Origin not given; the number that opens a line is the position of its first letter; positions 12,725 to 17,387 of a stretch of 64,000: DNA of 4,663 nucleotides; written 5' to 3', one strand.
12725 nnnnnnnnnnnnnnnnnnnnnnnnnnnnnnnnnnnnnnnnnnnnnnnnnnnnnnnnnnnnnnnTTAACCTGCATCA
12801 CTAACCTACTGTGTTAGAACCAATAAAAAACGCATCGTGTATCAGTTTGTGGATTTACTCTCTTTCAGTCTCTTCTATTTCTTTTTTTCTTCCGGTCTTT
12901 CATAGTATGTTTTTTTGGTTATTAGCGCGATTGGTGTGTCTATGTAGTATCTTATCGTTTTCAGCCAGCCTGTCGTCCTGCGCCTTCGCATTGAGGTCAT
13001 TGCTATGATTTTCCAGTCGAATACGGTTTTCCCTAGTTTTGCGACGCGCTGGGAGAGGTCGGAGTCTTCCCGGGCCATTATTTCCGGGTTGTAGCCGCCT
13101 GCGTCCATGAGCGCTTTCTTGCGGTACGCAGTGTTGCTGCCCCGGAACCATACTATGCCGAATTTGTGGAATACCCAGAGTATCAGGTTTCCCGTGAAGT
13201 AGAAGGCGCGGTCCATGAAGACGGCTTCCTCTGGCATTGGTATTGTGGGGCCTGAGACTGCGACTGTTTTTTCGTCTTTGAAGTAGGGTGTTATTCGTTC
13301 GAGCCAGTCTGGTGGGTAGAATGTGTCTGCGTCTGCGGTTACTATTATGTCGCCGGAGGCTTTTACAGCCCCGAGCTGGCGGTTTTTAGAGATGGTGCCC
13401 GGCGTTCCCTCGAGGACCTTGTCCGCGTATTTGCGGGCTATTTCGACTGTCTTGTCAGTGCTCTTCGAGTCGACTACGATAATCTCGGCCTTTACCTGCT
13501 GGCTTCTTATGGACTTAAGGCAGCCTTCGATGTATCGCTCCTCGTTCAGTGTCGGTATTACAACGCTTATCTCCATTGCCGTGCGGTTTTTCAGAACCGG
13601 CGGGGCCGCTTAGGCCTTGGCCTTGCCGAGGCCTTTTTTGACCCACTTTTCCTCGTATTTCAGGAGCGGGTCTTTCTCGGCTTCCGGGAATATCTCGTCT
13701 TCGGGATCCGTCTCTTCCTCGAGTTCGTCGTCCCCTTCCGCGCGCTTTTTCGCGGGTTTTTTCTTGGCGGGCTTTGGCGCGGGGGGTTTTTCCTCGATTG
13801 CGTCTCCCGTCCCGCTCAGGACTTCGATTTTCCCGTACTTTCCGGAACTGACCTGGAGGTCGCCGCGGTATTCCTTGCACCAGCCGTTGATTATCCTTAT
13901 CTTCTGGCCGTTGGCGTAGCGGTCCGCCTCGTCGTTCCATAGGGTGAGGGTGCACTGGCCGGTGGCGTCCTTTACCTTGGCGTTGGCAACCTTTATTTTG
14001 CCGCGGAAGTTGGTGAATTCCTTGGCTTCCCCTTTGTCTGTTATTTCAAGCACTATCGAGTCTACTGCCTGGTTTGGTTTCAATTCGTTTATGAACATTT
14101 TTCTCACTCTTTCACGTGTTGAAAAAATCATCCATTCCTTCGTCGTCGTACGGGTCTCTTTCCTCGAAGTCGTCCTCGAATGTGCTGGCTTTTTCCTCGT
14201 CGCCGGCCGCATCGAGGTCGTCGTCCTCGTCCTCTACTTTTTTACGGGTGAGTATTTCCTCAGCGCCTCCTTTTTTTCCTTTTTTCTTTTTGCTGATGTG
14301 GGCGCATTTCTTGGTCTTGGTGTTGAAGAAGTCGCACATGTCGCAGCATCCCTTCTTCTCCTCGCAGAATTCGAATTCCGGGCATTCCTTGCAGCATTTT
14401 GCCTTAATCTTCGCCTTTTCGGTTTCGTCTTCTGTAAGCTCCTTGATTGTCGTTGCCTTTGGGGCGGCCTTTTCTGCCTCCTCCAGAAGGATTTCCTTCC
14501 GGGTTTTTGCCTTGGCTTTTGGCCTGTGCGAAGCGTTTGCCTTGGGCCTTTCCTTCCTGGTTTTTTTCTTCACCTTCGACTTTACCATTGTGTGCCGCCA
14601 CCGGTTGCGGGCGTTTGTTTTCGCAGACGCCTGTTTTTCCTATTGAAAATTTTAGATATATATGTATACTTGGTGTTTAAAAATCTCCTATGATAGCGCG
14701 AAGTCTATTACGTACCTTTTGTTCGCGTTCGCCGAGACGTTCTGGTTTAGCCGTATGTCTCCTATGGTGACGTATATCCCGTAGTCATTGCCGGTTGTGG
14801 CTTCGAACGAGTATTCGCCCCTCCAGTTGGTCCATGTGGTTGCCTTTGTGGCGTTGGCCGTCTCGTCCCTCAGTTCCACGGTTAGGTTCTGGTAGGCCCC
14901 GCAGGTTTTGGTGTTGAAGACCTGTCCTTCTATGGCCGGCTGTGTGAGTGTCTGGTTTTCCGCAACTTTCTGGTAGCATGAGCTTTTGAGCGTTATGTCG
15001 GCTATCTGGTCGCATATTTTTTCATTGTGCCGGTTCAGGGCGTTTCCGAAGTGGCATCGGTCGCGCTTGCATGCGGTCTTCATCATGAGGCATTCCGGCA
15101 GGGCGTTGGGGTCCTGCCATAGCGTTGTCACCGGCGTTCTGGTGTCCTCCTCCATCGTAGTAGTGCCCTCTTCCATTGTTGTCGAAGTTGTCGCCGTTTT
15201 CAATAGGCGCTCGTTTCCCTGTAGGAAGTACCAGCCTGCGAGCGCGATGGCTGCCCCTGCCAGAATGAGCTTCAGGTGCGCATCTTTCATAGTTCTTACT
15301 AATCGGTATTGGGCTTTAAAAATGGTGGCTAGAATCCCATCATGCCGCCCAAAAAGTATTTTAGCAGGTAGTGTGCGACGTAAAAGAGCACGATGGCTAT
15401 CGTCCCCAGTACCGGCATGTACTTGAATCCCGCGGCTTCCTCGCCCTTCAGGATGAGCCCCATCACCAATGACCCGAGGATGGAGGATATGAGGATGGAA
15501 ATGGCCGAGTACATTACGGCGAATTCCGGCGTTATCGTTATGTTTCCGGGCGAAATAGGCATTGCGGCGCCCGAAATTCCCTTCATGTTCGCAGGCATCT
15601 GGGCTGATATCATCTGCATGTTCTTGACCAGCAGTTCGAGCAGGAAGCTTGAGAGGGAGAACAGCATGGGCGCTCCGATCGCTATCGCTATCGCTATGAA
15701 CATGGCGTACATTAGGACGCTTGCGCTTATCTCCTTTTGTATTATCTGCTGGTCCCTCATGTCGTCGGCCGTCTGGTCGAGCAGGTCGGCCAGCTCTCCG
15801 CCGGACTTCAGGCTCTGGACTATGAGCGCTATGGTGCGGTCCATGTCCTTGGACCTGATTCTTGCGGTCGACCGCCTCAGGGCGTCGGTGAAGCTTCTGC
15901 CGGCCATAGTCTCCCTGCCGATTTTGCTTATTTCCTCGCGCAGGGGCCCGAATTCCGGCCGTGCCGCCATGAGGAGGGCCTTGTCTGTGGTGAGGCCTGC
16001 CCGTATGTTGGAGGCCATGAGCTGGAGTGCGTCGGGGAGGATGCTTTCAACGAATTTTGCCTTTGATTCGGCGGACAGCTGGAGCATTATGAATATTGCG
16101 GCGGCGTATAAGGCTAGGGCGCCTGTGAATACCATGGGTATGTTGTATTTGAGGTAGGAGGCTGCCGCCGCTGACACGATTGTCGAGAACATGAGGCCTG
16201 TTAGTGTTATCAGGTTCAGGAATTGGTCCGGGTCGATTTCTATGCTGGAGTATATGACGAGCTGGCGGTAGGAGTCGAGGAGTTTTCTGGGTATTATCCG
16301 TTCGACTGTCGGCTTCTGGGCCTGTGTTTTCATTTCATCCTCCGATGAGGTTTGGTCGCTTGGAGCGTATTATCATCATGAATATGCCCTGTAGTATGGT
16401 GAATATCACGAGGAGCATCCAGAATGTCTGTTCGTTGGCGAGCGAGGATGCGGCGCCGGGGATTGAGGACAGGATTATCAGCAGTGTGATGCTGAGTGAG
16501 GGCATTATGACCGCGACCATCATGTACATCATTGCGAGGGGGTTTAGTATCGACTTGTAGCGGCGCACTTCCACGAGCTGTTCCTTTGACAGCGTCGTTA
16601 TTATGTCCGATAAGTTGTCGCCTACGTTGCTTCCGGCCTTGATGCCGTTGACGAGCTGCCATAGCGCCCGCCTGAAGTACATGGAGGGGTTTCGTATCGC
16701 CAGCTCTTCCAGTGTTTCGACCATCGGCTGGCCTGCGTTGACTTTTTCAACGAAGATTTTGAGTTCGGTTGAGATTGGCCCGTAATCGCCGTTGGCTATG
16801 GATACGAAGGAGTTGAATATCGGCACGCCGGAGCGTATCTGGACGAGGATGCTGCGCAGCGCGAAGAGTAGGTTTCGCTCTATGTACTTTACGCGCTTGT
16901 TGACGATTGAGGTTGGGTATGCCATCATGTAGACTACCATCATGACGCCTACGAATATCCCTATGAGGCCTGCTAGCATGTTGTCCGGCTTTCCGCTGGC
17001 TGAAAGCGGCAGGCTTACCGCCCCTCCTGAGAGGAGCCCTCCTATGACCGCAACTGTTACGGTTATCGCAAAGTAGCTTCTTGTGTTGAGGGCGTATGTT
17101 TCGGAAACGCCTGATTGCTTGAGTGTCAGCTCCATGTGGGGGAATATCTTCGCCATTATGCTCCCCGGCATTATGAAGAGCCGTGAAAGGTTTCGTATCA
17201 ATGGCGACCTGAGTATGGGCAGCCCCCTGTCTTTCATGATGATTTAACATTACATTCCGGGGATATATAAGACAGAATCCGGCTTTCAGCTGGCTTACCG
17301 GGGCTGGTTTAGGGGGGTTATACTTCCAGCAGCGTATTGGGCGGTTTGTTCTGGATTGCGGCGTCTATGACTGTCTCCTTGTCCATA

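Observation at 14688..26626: Twelve-kb type IV pilus-like locus whose cargo includes two giant adhesin-like prepilins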

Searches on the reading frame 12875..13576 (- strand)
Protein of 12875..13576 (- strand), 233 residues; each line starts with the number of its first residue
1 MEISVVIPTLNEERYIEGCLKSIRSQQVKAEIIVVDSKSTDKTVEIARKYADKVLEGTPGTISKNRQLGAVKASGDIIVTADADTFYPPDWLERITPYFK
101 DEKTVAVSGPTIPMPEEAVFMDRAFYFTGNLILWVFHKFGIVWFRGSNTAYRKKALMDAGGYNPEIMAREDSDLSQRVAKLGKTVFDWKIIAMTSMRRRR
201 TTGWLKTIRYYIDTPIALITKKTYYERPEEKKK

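Call 9: search_protein_families(library=pfam, proteins=[window:12875-13576:-], max_evalue=0.01)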
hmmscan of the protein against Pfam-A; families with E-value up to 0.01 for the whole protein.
window:12875-13576:- (233 aa): 6 families
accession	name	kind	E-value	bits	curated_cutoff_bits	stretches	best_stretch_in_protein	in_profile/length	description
PF00535.33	Glycos_transf_2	-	6.6e-28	98.2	23.3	1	4-156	1-164/168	Glycosyl transferase family 2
PF13641.12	Glyco_tranf_2_3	-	9.6e-13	49.1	27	1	3-185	3-201/230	Glycosyltransferase like family 2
PF10111.15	Glyco_tranf_2_2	-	1e-10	42.1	27.3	1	4-185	1-206/276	Glycosyltransferase like family 2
PF13632.12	Glyco_trans_2_3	-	1.6e-09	38.3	27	1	77-185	1-113/198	Glycosyl transferase family group 2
PF13506.12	Glyco_transf_21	-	5.2e-07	29.7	21.7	1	71-198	27-158/174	Glycosyl transferase family 21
PF13704.12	Glyco_tranf_2_4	-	0.0086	17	27.5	0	11-86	2-83/98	Glycosyl transferase family 2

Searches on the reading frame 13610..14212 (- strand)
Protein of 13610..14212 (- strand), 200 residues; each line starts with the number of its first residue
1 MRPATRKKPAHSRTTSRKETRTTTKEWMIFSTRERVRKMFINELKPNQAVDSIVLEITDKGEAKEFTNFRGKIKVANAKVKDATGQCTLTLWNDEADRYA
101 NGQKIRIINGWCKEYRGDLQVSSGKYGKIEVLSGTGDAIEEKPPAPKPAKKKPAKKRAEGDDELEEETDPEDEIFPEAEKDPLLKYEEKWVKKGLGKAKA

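Call 9: search_protein_families(library=pfam, proteins=[window:13610-14212:-], max_evalue=0.01)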
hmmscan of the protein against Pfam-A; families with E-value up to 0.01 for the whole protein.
window:13610-14212:- (200 aa): 2 families
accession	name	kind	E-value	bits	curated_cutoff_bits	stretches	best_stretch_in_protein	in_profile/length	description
PF21473.3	Ssb-like_OB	-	1.4e-06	28.9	24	1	53-131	19-97/97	Single-stranded DNA binding protein Ssb-like, OB fold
PF01336.31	tRNA_anti-codon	-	0.00016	22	27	1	67-122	11-68/75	OB-fold nucleic acid binding domain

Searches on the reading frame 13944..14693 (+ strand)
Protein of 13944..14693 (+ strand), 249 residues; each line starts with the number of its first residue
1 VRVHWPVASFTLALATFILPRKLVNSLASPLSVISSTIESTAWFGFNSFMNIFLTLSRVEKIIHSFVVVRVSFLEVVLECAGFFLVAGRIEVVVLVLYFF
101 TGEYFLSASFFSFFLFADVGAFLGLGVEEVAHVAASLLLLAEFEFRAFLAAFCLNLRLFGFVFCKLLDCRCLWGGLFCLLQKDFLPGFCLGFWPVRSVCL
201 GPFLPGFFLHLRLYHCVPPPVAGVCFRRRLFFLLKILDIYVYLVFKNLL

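Call 9: search_protein_families(library=pfam, proteins=[window:13944-14693:+], max_evalue=0.01)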
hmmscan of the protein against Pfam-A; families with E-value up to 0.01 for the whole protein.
window:13944-14693:+ (249 aa): 0 families

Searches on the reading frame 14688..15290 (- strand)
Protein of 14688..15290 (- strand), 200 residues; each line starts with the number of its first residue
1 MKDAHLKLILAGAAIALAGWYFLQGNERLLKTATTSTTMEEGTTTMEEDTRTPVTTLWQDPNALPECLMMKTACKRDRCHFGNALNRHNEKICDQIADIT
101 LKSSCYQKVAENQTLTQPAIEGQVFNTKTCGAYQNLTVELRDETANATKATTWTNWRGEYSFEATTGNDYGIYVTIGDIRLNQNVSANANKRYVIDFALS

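Call 4: search_protein_families(library=pfam, proteins=[window:14688-15290:-], max_evalue=0.1)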
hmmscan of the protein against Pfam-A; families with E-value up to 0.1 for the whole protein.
window:14688-15290:- (200 aa): 3 families
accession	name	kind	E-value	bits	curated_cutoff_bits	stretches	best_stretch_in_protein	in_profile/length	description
PF13620.12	CarboxypepD_reg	-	0.00072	20.3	32.3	1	120-199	2-81/82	Carboxypeptidase regulatory-like domain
PF17210.9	SdrD_B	-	0.0036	17.9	29.7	1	134-176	25-66/112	SdrD B-like domain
PF17578.7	DUF5481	-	0.019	15.8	27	1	104-165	22-84/103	Family of unknown function (DUF5481)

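Call 5: search_protein_families(library=ncbifam, proteins=[window:14688-15290:-], max_evalue=0.1)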
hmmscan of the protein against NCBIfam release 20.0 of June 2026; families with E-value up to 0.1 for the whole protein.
window:14688-15290:- (200 aa): 0 families

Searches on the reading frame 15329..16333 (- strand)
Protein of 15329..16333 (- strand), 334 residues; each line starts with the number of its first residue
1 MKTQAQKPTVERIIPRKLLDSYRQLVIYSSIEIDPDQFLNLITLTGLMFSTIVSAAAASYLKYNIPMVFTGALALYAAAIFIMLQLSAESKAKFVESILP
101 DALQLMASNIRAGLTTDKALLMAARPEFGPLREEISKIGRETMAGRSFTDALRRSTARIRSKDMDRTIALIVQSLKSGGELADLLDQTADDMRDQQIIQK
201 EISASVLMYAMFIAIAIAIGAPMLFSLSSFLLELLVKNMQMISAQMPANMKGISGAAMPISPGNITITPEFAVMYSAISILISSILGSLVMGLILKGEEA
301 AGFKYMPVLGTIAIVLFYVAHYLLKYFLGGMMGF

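Call 4: search_protein_families(library=pfam, proteins=[window:15329-16333:-], max_evalue=0.1)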
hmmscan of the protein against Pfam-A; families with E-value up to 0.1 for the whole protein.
window:15329-16333:- (334 aa): 1 family
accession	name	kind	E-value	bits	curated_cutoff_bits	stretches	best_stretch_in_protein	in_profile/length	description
PF00482.28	T2SSF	-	1.2e-21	77.4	25.2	1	103-226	2-122/125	Type II secretion system (T2SS), protein F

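Call 5: search_protein_families(library=ncbifam, proteins=[window:15329-16333:-], max_evalue=0.1)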
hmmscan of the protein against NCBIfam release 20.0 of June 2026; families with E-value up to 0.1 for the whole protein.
window:15329-16333:- (334 aa): 1 family
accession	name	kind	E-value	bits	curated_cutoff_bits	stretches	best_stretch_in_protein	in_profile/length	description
TIGR02120.1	GspF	equivalog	6.4e-06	25.7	424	1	106-248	72-206/401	type II secretion system inner membrane protein GspF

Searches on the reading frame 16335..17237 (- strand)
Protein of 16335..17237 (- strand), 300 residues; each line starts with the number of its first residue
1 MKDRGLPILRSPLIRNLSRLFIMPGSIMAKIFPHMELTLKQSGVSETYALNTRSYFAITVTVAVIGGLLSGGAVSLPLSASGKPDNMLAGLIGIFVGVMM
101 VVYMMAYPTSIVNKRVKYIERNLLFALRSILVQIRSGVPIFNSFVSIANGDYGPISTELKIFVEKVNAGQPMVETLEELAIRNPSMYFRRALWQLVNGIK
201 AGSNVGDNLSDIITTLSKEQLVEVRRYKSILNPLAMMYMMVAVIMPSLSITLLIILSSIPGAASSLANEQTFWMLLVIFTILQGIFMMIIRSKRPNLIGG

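Call 4: search_protein_families(library=pfam, proteins=[window:16335-17237:-], max_evalue=0.1)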
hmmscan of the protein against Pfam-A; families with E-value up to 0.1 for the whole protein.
window:16335-17237:- (300 aa): 2 families
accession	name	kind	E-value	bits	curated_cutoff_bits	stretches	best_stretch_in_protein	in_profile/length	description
PF00482.28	T2SSF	-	1.4e-16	61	25.2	1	127-252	2-124/125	Type II secretion system (T2SS), protein F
PF13373.11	Dsc3_C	-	0.08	13.6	25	0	79-118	90-129/145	DSC E3 ubiquitin ligase complex subunit 3, C-terminal domain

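Call 5: search_protein_families(library=ncbifam, proteins=[window:16335-17237:-], max_evalue=0.1)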
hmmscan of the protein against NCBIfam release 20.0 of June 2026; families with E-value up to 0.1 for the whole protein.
window:16335-17237:- (300 aa): 1 family
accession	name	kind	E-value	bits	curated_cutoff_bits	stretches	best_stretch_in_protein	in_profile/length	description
NF010830.0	PRK14234.1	equivalog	0.023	15.1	111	0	52-101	31-80/124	fluoride efflux transporter CrcB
